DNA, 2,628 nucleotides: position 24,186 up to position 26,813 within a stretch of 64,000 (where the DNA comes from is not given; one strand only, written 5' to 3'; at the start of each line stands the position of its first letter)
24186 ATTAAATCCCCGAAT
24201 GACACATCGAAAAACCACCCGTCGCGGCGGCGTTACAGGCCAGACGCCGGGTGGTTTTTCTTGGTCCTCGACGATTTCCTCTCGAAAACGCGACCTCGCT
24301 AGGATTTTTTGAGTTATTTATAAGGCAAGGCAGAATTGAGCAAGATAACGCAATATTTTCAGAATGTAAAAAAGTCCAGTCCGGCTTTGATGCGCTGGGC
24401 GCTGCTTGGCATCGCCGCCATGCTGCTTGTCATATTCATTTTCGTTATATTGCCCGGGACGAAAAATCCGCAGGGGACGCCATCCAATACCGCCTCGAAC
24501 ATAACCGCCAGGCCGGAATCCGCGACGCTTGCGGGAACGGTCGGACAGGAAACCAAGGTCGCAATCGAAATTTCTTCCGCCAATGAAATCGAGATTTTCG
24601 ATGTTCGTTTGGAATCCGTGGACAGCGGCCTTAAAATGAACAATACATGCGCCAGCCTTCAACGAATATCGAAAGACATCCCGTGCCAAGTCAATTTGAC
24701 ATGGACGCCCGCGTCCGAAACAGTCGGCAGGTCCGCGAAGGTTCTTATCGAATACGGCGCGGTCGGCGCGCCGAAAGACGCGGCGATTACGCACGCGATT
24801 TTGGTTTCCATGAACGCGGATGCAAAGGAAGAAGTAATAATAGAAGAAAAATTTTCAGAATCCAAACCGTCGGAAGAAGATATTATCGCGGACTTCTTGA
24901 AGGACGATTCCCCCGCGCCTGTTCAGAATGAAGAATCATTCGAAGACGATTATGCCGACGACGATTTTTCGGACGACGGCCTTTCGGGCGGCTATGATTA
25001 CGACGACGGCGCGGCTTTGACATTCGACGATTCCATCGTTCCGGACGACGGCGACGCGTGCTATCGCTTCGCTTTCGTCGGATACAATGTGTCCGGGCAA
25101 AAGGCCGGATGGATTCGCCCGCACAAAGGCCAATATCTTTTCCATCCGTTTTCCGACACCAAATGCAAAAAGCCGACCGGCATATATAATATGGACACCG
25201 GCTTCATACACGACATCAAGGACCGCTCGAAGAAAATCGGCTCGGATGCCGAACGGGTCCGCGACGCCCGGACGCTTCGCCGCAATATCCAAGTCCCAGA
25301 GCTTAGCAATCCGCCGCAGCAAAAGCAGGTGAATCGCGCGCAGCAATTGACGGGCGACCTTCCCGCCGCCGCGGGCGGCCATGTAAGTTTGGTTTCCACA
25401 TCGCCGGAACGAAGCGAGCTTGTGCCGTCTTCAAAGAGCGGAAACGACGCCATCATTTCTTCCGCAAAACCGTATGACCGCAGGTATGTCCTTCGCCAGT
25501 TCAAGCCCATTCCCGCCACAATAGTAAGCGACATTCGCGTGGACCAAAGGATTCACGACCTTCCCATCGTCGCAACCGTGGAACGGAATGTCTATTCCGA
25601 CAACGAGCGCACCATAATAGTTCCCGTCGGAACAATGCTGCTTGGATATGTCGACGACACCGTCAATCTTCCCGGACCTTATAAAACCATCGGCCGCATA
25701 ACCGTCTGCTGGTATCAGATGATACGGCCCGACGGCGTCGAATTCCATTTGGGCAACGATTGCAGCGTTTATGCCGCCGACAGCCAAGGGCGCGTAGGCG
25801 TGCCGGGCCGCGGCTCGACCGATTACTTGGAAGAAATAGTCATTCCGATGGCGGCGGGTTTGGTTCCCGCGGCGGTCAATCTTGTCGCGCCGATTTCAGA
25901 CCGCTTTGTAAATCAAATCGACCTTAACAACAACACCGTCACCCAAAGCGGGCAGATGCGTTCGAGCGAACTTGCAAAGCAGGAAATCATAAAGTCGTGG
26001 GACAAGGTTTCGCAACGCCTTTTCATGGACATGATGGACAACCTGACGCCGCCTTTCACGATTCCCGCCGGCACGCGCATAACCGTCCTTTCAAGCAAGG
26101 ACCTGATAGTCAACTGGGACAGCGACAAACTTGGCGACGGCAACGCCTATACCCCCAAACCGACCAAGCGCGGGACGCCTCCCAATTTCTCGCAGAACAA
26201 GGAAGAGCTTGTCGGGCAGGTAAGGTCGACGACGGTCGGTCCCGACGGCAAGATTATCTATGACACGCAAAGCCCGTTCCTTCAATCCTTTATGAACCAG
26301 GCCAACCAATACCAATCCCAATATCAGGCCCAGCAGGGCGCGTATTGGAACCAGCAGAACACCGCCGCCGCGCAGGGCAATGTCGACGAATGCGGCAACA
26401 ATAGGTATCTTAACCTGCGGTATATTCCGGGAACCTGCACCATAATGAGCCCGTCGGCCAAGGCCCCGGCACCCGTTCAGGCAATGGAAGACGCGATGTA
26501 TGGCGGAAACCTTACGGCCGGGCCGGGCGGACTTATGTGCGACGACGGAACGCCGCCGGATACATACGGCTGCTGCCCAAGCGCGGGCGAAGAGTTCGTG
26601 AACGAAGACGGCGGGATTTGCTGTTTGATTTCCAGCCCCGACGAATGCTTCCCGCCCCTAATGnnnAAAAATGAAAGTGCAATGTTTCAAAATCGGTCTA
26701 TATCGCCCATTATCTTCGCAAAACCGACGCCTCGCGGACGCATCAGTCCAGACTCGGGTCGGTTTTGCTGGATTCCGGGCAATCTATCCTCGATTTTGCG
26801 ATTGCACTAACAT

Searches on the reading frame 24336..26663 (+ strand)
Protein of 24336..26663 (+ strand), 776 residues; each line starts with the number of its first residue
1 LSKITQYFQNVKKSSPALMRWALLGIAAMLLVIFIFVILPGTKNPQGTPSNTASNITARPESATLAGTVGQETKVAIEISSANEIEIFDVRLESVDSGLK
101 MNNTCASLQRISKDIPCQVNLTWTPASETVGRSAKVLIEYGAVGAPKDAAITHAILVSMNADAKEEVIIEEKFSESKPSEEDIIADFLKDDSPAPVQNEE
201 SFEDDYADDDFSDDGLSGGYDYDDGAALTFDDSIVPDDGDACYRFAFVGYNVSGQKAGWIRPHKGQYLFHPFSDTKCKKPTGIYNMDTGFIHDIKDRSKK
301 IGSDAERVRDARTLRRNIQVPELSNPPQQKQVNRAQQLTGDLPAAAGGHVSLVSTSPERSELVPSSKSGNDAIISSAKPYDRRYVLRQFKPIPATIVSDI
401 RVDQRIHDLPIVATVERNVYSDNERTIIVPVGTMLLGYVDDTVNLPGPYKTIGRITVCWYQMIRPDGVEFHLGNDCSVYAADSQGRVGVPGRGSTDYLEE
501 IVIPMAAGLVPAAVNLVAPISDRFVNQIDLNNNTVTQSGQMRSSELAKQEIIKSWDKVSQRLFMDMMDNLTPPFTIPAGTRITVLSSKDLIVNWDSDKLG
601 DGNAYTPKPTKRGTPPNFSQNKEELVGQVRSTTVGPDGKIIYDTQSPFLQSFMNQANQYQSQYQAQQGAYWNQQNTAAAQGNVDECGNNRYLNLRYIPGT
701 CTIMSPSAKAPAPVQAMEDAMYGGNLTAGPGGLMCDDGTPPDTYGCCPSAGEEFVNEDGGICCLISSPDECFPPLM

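Call 84: search_protein_families(library=pfam, max_evalue=0.001, proteins=[window:24336-26663:+])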
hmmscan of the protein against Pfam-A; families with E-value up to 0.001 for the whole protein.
window:24336-26663:+ (776 aa): 1 family
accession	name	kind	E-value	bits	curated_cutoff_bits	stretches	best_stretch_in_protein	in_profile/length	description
PF03743.19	TrbI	-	3.5e-18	66.6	35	1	391-590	7-186/188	Bacterial conjugation TrbI-like protein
